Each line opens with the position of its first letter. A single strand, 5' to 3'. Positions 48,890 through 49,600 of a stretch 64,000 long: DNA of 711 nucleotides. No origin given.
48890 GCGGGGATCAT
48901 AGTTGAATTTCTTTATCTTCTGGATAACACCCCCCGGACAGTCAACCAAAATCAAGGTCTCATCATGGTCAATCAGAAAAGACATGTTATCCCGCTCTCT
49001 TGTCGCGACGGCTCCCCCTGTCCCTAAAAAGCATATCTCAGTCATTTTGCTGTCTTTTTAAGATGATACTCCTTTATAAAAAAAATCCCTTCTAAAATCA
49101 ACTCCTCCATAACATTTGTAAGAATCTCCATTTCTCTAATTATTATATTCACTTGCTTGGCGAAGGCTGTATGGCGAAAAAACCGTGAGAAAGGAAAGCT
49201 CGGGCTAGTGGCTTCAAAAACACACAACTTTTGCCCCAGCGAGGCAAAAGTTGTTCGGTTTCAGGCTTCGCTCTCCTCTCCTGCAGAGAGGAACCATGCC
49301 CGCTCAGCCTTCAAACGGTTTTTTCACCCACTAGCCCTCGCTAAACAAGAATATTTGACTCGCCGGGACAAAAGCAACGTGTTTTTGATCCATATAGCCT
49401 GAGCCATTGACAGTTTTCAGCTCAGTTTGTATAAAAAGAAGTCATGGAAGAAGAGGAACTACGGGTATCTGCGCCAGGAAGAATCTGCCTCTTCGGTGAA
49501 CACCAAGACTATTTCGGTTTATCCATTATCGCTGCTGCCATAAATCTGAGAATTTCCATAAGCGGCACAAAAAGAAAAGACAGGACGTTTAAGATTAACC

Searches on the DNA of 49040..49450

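Call 80: search_rna_families(source=window, start=49040, end=49450, threshold=evalue, max_evalue=1)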
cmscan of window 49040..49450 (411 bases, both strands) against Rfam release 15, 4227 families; matches with E-value up to 1: 1.
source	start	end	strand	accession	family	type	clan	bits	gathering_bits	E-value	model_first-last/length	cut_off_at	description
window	49188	49249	+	RF02421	Bp1_684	Gene; sRNA;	-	14.9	44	0.78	1-113/113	no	Burkholderia sRNA Bp1_Cand684_SIPHT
